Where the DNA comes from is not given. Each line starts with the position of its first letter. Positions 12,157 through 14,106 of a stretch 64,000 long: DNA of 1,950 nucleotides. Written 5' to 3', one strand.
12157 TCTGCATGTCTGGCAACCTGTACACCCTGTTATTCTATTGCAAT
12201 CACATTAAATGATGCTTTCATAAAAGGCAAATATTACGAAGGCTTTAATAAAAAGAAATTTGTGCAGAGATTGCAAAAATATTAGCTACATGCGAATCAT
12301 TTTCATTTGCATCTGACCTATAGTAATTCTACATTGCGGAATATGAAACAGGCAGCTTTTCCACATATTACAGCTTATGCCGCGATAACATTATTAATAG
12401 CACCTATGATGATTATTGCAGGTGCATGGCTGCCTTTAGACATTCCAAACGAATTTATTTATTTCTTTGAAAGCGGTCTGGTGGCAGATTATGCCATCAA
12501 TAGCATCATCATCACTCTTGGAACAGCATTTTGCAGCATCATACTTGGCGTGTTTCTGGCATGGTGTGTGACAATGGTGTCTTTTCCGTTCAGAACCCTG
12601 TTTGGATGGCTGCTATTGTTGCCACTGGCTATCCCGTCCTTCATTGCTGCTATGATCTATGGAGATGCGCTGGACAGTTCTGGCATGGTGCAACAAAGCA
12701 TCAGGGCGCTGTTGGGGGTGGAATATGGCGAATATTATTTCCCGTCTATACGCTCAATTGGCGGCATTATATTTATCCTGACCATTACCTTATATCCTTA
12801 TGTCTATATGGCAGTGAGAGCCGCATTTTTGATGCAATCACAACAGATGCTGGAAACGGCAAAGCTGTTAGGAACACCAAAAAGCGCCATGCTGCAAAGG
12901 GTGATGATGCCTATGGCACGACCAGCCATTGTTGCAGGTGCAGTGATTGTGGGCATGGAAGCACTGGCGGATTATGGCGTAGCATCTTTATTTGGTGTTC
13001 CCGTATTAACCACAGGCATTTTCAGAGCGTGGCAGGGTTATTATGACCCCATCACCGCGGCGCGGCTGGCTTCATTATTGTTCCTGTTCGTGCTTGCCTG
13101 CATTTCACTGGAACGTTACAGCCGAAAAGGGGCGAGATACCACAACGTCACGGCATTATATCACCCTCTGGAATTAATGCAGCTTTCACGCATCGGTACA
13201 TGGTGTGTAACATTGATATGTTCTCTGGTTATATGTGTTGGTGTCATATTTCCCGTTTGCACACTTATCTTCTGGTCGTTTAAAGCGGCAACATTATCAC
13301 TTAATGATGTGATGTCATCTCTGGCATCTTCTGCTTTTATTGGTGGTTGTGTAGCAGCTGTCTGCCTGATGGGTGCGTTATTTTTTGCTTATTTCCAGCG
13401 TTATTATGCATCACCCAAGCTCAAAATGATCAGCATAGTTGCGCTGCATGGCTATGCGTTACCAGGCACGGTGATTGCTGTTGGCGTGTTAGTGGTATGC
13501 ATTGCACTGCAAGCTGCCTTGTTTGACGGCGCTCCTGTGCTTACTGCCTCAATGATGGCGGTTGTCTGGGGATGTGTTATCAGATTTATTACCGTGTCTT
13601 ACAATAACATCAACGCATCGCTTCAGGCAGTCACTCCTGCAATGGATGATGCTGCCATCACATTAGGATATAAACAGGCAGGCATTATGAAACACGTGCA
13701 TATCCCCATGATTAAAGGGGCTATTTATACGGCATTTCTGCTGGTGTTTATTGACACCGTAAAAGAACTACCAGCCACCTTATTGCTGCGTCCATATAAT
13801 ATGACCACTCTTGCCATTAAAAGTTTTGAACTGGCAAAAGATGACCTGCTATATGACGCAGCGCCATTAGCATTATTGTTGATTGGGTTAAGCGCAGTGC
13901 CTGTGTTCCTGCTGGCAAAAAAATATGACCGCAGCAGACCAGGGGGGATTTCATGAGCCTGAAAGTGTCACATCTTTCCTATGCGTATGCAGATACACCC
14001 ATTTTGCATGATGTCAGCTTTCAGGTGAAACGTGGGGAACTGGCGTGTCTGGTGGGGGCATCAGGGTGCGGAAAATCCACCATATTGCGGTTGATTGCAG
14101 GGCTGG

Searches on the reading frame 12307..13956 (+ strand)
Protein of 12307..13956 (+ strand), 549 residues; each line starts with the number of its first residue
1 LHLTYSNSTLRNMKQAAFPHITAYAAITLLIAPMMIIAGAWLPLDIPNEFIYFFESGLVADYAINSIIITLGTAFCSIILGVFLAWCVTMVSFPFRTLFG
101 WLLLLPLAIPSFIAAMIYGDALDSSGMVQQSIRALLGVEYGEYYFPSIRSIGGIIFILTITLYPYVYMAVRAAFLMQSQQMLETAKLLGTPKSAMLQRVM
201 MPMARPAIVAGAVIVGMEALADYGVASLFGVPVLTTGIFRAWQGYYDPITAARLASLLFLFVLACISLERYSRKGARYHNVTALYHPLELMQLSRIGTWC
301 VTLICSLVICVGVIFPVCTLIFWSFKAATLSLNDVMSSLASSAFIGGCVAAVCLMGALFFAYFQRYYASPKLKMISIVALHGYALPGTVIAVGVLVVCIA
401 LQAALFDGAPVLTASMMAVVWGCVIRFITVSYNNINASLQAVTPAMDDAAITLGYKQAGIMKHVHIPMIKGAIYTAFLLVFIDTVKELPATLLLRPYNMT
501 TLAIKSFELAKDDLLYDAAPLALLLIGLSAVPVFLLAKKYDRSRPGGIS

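Call 98: search_protein_families(library=pfam, proteins=[window:12307-13956:+], max_evalue=0.00001)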
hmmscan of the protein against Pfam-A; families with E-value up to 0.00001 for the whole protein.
window:12307-13956:+ (549 aa): 1 family
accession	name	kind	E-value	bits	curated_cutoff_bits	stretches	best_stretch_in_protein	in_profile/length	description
PF00528.27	BPD_transp_1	-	9.1e-10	39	26.4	1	78-268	2-171/184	Binding-protein-dependent transport system inner membrane component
